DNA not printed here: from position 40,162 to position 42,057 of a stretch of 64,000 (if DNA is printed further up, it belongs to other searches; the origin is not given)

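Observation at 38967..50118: Hdr/Flx-type flavin-FeS module fused in one gene string to an FrdAB-like pair, an AAE (SucE/AspT-family) permease and ldh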

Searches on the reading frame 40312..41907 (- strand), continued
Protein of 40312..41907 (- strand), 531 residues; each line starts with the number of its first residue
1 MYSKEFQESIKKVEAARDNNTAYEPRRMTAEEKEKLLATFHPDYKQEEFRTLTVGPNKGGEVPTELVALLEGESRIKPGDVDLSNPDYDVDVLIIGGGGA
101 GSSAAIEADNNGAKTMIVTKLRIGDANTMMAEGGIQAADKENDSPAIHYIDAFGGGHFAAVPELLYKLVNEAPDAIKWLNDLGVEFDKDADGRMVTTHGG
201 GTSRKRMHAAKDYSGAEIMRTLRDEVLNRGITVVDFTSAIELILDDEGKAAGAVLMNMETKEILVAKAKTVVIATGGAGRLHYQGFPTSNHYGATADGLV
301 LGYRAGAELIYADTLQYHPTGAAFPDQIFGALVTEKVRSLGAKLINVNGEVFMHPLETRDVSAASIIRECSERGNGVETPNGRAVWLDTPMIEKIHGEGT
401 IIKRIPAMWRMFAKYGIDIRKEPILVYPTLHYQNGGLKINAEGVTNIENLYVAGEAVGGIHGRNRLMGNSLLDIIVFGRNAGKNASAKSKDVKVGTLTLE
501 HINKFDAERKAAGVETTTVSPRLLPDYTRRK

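Call 62: search_protein_families(library=ncbifam, proteins=[P0121, P0135, P0155, P0164, P0169, P0186, P0194, P0198, P0205, P0211], max_evalue=1e-60)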
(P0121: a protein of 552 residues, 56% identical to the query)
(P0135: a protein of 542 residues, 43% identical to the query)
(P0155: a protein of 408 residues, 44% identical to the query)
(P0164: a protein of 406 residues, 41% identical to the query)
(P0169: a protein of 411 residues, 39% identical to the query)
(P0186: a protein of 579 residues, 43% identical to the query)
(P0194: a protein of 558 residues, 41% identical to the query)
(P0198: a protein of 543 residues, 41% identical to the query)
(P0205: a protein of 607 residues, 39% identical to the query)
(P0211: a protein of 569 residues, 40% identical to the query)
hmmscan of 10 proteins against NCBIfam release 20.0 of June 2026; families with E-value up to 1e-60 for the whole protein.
P0121 (552 aa): 11 families
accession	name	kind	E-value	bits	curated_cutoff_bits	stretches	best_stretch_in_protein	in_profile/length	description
NF004900.0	PRK06263.1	equivalog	1.6e-99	334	718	1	96-516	6-419/546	fumarate reductase (CoM/CoB) subunit TfrA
TIGR01812.1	sdhA_frdA_Gneg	subfamily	6.2e-77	259.4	567.3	1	99-516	1-419/568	succinate dehydrogenase or fumarate reductase, flavoprotein subunit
NF005866.0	PRK07803.1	equivalog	1.2e-76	258.2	819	0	97-369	8-289/631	fumarate reductase/succinate dehydrogenase flavoprotein subunit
TIGR00551.1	nadB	equivalog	4.9e-76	256.4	452.75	1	98-532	3-421/489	L-aspartate oxidase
NF005867.0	PRK07804.1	equivalog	3.2e-74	250.1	639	1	97-508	18-424/548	L-aspartate oxidase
NF005636.0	PRK07395.1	subfamily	5.5e-68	229.6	723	1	93-498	8-404/560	L-aspartate oxidase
NF004724.0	PRK06069.1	subfamily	1.3e-67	228.4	826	1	97-511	5-424/577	succinate dehydrogenase/fumarate reductase flavoprotein subunit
NF005701.0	PRK07512.1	equivalog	9.6e-66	222.2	528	1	97-506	9-402/516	L-aspartate oxidase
NF005978.0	PRK08071.1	equivalog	1e-64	218.8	621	1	99-505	5-392/514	L-aspartate oxidase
NF006567.0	PRK09077.1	equivalog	7.6e-63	212.5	629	1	95-504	6-412/537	L-aspartate oxidase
TIGR01813.1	flavo_cyto_c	subfamily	2.1e-62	211.3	285.45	0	99-382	1-291/444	flavocytochrome c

P0135 (542 aa): 13 families
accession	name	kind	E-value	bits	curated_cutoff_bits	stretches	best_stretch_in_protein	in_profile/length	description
NF004900.0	PRK06263.1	equivalog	6.8e-96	322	718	1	84-511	7-428/546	fumarate reductase (CoM/CoB) subunit TfrA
NF005867.0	PRK07804.1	equivalog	1.7e-79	267.6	639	1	76-497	10-428/548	L-aspartate oxidase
NF005866.0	PRK07803.1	equivalog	2.8e-78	263.6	819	0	84-351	8-286/631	fumarate reductase/succinate dehydrogenase flavoprotein subunit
TIGR00551.1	nadB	equivalog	1.9e-76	257.8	452.75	1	84-498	2-403/489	L-aspartate oxidase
TIGR01812.1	sdhA_frdA_Gneg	subfamily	2.2e-76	257.6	567.3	1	86-510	1-428/568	succinate dehydrogenase or fumarate reductase, flavoprotein subunit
NF005978.0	PRK08071.1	equivalog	1.5e-68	231.5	621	1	84-489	3-391/514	L-aspartate oxidase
NF004724.0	PRK06069.1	subfamily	4.4e-67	226.6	826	1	85-508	6-437/577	succinate dehydrogenase/fumarate reductase flavoprotein subunit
TIGR01813.1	flavo_cyto_c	subfamily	2.4e-66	224.3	285.45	0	86-368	1-292/444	flavocytochrome c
NF005701.0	PRK07512.1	equivalog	6.3e-65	219.5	528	1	84-496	9-407/516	L-aspartate oxidase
NF005636.0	PRK07395.1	subfamily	1.1e-64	218.7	723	1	80-505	8-424/560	L-aspartate oxidase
NF004820.0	PRK06175.1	equivalog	5.6e-63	213.3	472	1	83-510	3-410/433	L-aspartate oxidase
NF042982.1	MFR_Fp_SdhA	equivalog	5.2e-62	210.1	1100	1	84-513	47-477/612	8-methylmenaquinol:fumarate reductase flavoprotein subunit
NF006567.0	PRK09077.1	equivalog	2.5e-61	207.5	629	1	83-484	7-407/537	L-aspartate oxidase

P0155 (408 aa): 7 families
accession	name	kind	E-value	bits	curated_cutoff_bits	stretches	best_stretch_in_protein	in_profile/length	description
TIGR00551.1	nadB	equivalog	2.6e-76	257.3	452.75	1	7-406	2-389/489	L-aspartate oxidase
NF004900.0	PRK06263.1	equivalog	9.6e-75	252.2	718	1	7-406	7-404/546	fumarate reductase (CoM/CoB) subunit TfrA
NF005867.0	PRK07804.1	equivalog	3.7e-71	240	639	1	5-407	16-418/548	L-aspartate oxidase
NF005866.0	PRK07803.1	equivalog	2.5e-66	224.1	819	0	6-270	7-284/631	fumarate reductase/succinate dehydrogenase flavoprotein subunit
TIGR01812.1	sdhA_frdA_Gneg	subfamily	4e-65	220.4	567.3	1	9-406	1-404/568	succinate dehydrogenase or fumarate reductase, flavoprotein subunit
NF005636.0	PRK07395.1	subfamily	5.6e-65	219.6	723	1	6-397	11-397/560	L-aspartate oxidase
NF005701.0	PRK07512.1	equivalog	2.5e-63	214.2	528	1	6-406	8-397/516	L-aspartate oxidase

P0164 (406 aa): 10 families
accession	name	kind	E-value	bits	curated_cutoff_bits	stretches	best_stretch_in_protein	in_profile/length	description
TIGR00551.1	nadB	equivalog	3.6e-78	263.4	452.75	1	6-401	2-387/489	L-aspartate oxidase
NF005701.0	PRK07512.1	equivalog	3.9e-74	249.9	528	1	5-402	8-396/516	L-aspartate oxidase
NF004900.0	PRK06263.1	equivalog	5.9e-74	249.6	718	1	5-404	6-405/546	fumarate reductase (CoM/CoB) subunit TfrA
NF005867.0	PRK07804.1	equivalog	1.4e-71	241.4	639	1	5-403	17-417/548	L-aspartate oxidase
NF005636.0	PRK07395.1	subfamily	2e-69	234.3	723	1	4-394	10-397/560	L-aspartate oxidase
TIGR01812.1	sdhA_frdA_Gneg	subfamily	3.5e-69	233.8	567.3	1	8-403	1-404/568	succinate dehydrogenase or fumarate reductase, flavoprotein subunit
NF005978.0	PRK08071.1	equivalog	3.8e-63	213.7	621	1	6-401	3-386/514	L-aspartate oxidase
NF006567.0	PRK09077.1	equivalog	4.5e-63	213.3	629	1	4-399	6-405/537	L-aspartate oxidase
NF004820.0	PRK06175.1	equivalog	4e-62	210.5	472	1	6-398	4-382/433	L-aspartate oxidase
NF005866.0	PRK07803.1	equivalog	7.4e-62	209.4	819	0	4-271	6-288/631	fumarate reductase/succinate dehydrogenase flavoprotein subunit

P0169 (411 aa): 6 families
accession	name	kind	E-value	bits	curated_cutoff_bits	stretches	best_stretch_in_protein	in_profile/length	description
NF004900.0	PRK06263.1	equivalog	1e-77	262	718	1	3-407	5-408/546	fumarate reductase (CoM/CoB) subunit TfrA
TIGR00551.1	nadB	equivalog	1.1e-74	252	452.75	1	5-404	2-390/489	L-aspartate oxidase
NF004820.0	PRK06175.1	equivalog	8.7e-68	229.1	472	1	5-397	4-381/433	L-aspartate oxidase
TIGR01812.1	sdhA_frdA_Gneg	subfamily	1.6e-64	218.4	567.3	1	7-408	1-409/568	succinate dehydrogenase or fumarate reductase, flavoprotein subunit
NF005866.0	PRK07803.1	equivalog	3e-62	210.7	819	0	5-266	8-283/631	fumarate reductase/succinate dehydrogenase flavoprotein subunit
NF005636.0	PRK07395.1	subfamily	9.7e-61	205.6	723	0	5-395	12-398/560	L-aspartate oxidase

P0186 (579 aa): 21 families
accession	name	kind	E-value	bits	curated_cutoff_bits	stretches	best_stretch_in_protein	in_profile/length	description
NF005866.0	PRK07803.1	equivalog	1.7e-222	740.1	819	2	8-283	3-291/631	fumarate reductase/succinate dehydrogenase flavoprotein subunit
NF004900.0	PRK06263.1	equivalog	3.8e-194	646.3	718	1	11-552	5-540/546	fumarate reductase (CoM/CoB) subunit TfrA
TIGR01812.1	sdhA_frdA_Gneg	subfamily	3e-172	574.1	567.3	1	15-551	1-547/568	succinate dehydrogenase or fumarate reductase, flavoprotein subunit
TIGR01816.1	sdhA_forward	equivalog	6.2e-155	516.6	727.35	1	13-556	2-561/584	succinate dehydrogenase flavoprotein subunit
NF004724.0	PRK06069.1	subfamily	1.7e-153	511.9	826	1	11-556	3-561/577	succinate dehydrogenase/fumarate reductase flavoprotein subunit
NF004613.0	PRK05945.1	equivalog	7.6e-148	493.6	824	1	13-539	3-541/575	succinate dehydrogenase/fumarate reductase flavoprotein subunit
NF005037.0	PRK06452.1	equivalog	2.2e-134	449.1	862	1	11-551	3-545/566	succinate dehydrogenase flavoprotein subunit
NF006686.0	PRK09231.1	equivalog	8.6e-125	417.5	854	1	11-539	3-546/598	fumarate reductase (quinol) flavoprotein subunit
TIGR01176.1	fum_red_Fp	equivalog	2.6e-121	406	932.7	1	12-548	2-555/580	fumarate reductase (quinol) flavoprotein subunit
NF042982.1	MFR_Fp_SdhA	equivalog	2.7e-121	406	1100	1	13-539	47-579/612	8-methylmenaquinol:fumarate reductase flavoprotein subunit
NF006383.0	PRK08626.1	equivalog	1.5e-118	396.8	663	1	118-553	133-575/657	fumarate reductase flavoprotein subunit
NF005867.0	PRK07804.1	equivalog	4.1e-118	395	639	1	12-554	17-537/548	L-aspartate oxidase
TIGR00551.1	nadB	equivalog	5.3e-118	394.8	452.75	1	13-534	2-489/489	L-aspartate oxidase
NF005701.0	PRK07512.1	equivalog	5.4e-115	384.7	528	1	9-558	5-508/516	L-aspartate oxidase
NF005636.0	PRK07395.1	subfamily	1.6e-110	370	723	1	12-543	11-544/560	L-aspartate oxidase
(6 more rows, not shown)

P0194 (558 aa): 20 families
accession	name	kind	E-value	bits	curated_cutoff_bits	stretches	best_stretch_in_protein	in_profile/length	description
NF004900.0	PRK06263.1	equivalog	1.3e-187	624.8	718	1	5-550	4-543/546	fumarate reductase (CoM/CoB) subunit TfrA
NF005866.0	PRK07803.1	equivalog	5.5e-155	517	819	2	1-277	1-290/631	fumarate reductase/succinate dehydrogenase flavoprotein subunit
TIGR01812.1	sdhA_frdA_Gneg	subfamily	1.6e-150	502.3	567.3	1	10-552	1-553/568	succinate dehydrogenase or fumarate reductase, flavoprotein subunit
NF004724.0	PRK06069.1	subfamily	2.5e-144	481.6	826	1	5-555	2-565/577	succinate dehydrogenase/fumarate reductase flavoprotein subunit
TIGR01816.1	sdhA_forward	equivalog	2.6e-122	408.9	727.35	1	9-545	3-555/584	succinate dehydrogenase flavoprotein subunit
NF005037.0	PRK06452.1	equivalog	5.9e-115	385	862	1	8-555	5-554/566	succinate dehydrogenase flavoprotein subunit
NF004613.0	PRK05945.1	equivalog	1.3e-113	380.6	824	1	8-555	3-563/575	succinate dehydrogenase/fumarate reductase flavoprotein subunit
TIGR00551.1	nadB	equivalog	2.9e-110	369.3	452.75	1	8-528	2-488/489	L-aspartate oxidase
NF006686.0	PRK09231.1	equivalog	1.2e-109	367.6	854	1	6-544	3-557/598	fumarate reductase (quinol) flavoprotein subunit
NF005867.0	PRK07804.1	equivalog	1.8e-106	356.6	639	1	8-546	18-534/548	L-aspartate oxidase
TIGR01176.1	fum_red_Fp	equivalog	3.4e-104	349.6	932.7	1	7-547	2-558/580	fumarate reductase (quinol) flavoprotein subunit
NF042982.1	MFR_Fp_SdhA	equivalog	1.1e-102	344.5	1100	1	5-541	44-587/612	8-methylmenaquinol:fumarate reductase flavoprotein subunit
NF006383.0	PRK08626.1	equivalog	2.2e-100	336.8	663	1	132-541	152-567/657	fumarate reductase flavoprotein subunit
NF005636.0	PRK07395.1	subfamily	3.4e-100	335.9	723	1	7-544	11-550/560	L-aspartate oxidase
NF005978.0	PRK08071.1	equivalog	2.6e-97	326.4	621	1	8-549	3-510/514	L-aspartate oxidase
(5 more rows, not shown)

P0198 (543 aa): 20 families
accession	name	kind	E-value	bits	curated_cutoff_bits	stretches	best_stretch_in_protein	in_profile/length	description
NF004900.0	PRK06263.1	equivalog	3.2e-230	765.4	718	1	6-535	5-538/546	fumarate reductase (CoM/CoB) subunit TfrA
NF005866.0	PRK07803.1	equivalog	1.2e-140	469.6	819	2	7-272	7-289/631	fumarate reductase/succinate dehydrogenase flavoprotein subunit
TIGR01812.1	sdhA_frdA_Gneg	subfamily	4.9e-138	461.1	567.3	1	11-515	2-528/568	succinate dehydrogenase or fumarate reductase, flavoprotein subunit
NF004724.0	PRK06069.1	subfamily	3.9e-122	408.3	826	1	10-514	7-536/577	succinate dehydrogenase/fumarate reductase flavoprotein subunit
TIGR00551.1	nadB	equivalog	1.3e-116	390.2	452.75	1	9-514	3-487/489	L-aspartate oxidase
TIGR01816.1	sdhA_forward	equivalog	5.2e-115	384.8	727.35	1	10-515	4-537/584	succinate dehydrogenase flavoprotein subunit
NF005867.0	PRK07804.1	equivalog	1.6e-108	363.3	639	1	7-517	17-518/548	L-aspartate oxidase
NF005636.0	PRK07395.1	subfamily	4.4e-107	358.6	723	1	7-470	11-469/560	L-aspartate oxidase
TIGR01176.1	fum_red_Fp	equivalog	2.1e-106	356.8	932.7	1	8-529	3-550/580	fumarate reductase (quinol) flavoprotein subunit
NF006686.0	PRK09231.1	equivalog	3.8e-106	356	854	1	8-530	5-553/598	fumarate reductase (quinol) flavoprotein subunit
NF042982.1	MFR_Fp_SdhA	equivalog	7.2e-103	345.1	1100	1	4-514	43-572/612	8-methylmenaquinol:fumarate reductase flavoprotein subunit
NF005978.0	PRK08071.1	equivalog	1e-101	340.9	621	1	8-516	3-491/514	L-aspartate oxidase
NF004613.0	PRK05945.1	equivalog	2.2e-101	340.2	824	1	9-516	4-536/575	succinate dehydrogenase/fumarate reductase flavoprotein subunit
NF005701.0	PRK07512.1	equivalog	3e-101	339.3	528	1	8-518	9-486/516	L-aspartate oxidase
NF005037.0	PRK06452.1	equivalog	3.9e-99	332.7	862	1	11-515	8-526/566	succinate dehydrogenase flavoprotein subunit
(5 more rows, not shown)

P0205 (607 aa): 22 families
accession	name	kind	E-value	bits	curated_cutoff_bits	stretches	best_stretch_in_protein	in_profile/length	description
NF004900.0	PRK06263.1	equivalog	7.6e-171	569.4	718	1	12-588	7-539/546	fumarate reductase (CoM/CoB) subunit TfrA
NF005866.0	PRK07803.1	equivalog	2.1e-159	531.7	819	2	9-312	5-290/631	fumarate reductase/succinate dehydrogenase flavoprotein subunit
TIGR01812.1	sdhA_frdA_Gneg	subfamily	3.6e-153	511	567.3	1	192-583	148-542/568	succinate dehydrogenase or fumarate reductase, flavoprotein subunit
NF004724.0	PRK06069.1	subfamily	2.9e-136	455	826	1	201-599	167-567/577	succinate dehydrogenase/fumarate reductase flavoprotein subunit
NF004613.0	PRK05945.1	equivalog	4.2e-124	415.2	824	1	200-577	163-543/575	succinate dehydrogenase/fumarate reductase flavoprotein subunit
TIGR01816.1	sdhA_forward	equivalog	4.7e-123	411.4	727.35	1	201-580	167-548/584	succinate dehydrogenase flavoprotein subunit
TIGR00551.1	nadB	equivalog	6.3e-116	388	452.75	1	13-570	3-489/489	L-aspartate oxidase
NF042982.1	MFR_Fp_SdhA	equivalog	4.1e-114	382.2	1100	1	201-577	207-581/612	8-methylmenaquinol:fumarate reductase flavoprotein subunit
NF005037.0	PRK06452.1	equivalog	9.7e-111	371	862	1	201-587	165-544/566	succinate dehydrogenase flavoprotein subunit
NF005867.0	PRK07804.1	equivalog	3.7e-110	368.8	639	1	11-591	17-537/548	L-aspartate oxidase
NF005636.0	PRK07395.1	subfamily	7.4e-109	364.5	723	1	202-582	167-546/560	L-aspartate oxidase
NF005701.0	PRK07512.1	equivalog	4.3e-105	352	528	1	201-586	166-500/516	L-aspartate oxidase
NF006686.0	PRK09231.1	equivalog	7.2e-102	341.8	854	1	201-577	164-548/598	fumarate reductase (quinol) flavoprotein subunit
NF006392.0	PRK08641.1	equivalog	4.2e-101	339.3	855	1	14-578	5-546/593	succinate dehydrogenase flavoprotein subunit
NF006567.0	PRK09077.1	equivalog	2.2e-99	333.1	629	1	9-577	5-526/537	L-aspartate oxidase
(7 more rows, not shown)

P0211 (569 aa): 22 families
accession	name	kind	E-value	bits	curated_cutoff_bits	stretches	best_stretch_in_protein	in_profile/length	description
NF005866.0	PRK07803.1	equivalog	5.9e-198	659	819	2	2-275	5-291/631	fumarate reductase/succinate dehydrogenase flavoprotein subunit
NF004900.0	PRK06263.1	equivalog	2.5e-183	610.6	718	1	2-546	4-542/546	fumarate reductase (CoM/CoB) subunit TfrA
TIGR01812.1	sdhA_frdA_Gneg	subfamily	5.1e-164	546.9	567.3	1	7-531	1-535/568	succinate dehydrogenase or fumarate reductase, flavoprotein subunit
TIGR01816.1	sdhA_forward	equivalog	3.9e-147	490.9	727.35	1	5-535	2-548/584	succinate dehydrogenase flavoprotein subunit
NF004724.0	PRK06069.1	subfamily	3.8e-143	477.7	826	1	1-549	1-562/577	succinate dehydrogenase/fumarate reductase flavoprotein subunit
NF004613.0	PRK05945.1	equivalog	1.5e-130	436.5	824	1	6-530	4-540/575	succinate dehydrogenase/fumarate reductase flavoprotein subunit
NF005037.0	PRK06452.1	equivalog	9.9e-129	430.4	862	1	1-532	1-534/566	succinate dehydrogenase flavoprotein subunit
NF006686.0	PRK09231.1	equivalog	2.3e-123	412.8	854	1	1-527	1-542/598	fumarate reductase (quinol) flavoprotein subunit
NF005867.0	PRK07804.1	equivalog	2.7e-121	405.5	639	1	5-550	18-541/548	L-aspartate oxidase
TIGR00551.1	nadB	equivalog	4.1e-121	405.1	452.75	1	5-526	2-489/489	L-aspartate oxidase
TIGR01176.1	fum_red_Fp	equivalog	1.3e-116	390.6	932.7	1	4-525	2-536/580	fumarate reductase (quinol) flavoprotein subunit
NF042982.1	MFR_Fp_SdhA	equivalog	3.7e-116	389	1100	1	5-527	47-575/612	8-methylmenaquinol:fumarate reductase flavoprotein subunit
NF005636.0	PRK07395.1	subfamily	4.9e-116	388.2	723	1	5-540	12-549/560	L-aspartate oxidase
NF005701.0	PRK07512.1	equivalog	4.6e-108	361.8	528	1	5-534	9-492/516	L-aspartate oxidase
NF005978.0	PRK08071.1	equivalog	7.2e-106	354.6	621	1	6-536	4-501/514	L-aspartate oxidase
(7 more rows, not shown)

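Call 71: find_encoding_contigs(protein=P0001, flank=10000, max_places=3)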
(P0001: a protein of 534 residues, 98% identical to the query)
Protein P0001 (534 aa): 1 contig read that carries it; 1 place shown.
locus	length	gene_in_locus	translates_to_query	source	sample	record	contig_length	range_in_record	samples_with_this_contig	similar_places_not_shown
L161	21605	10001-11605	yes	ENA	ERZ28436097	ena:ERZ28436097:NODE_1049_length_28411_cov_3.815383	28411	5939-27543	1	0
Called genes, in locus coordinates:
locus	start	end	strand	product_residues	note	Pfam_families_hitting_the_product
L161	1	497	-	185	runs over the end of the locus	PF02417:Chromate_transp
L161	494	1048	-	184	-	PF02417:Chromate_transp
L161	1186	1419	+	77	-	PF00403:HMA (weak)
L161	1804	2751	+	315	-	PF00056:Ldh_1_N, PF03807:F420_oxidored (faint), PF02866:Ldh_1_C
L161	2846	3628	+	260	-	PF02754:CCG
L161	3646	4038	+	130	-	PF13187:Fer4_9, PF13237:Fer4_10, PF13183:Fer4_8, PF12838:Fer4_7 (weak), PF13534:Fer4_17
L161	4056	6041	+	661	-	PF01266:DAO (weak), PF07992:Pyr_redox_2 (faint), PF12831:FAD_oxidored (weak), PF13450:NAD_binding_8, PF00037:Fer4 (weak), PF00037:Fer4 (weak), PF12838:Fer4_7, PF13187:Fer4_9 (weak), +5 more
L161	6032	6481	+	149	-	PF02662:FlpD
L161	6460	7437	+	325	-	PF00037:Fer4 (faint), PF13183:Fer4_8, PF13187:Fer4_9 (weak)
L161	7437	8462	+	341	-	PF13187:Fer4_9 (faint), PF14697:Fer4_21 (faint), PF12797:Fer4_2 (faint), PF13183:Fer4_8 (faint), PF13237:Fer4_10 (faint), PF17179:Fer4_22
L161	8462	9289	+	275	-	PF00970:FAD_binding_6 (weak), PF00175:NAD_binding_1, PF10418:DHODB_Fe-S_bind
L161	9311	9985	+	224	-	PF13510:Fer2_4 (weak), PF13183:Fer4_8 (faint), PF12838:Fer4_7 (weak), PF13187:Fer4_9 (weak)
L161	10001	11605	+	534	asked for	PF00890:FAD_binding_2, PF01266:DAO (weak), PF03486:HI0933_like, PF07992:Pyr_redox_2 (weak)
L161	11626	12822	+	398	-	PF06826:Asp-Al_Ex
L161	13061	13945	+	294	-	PF00198:2-oxoacid_dh (faint)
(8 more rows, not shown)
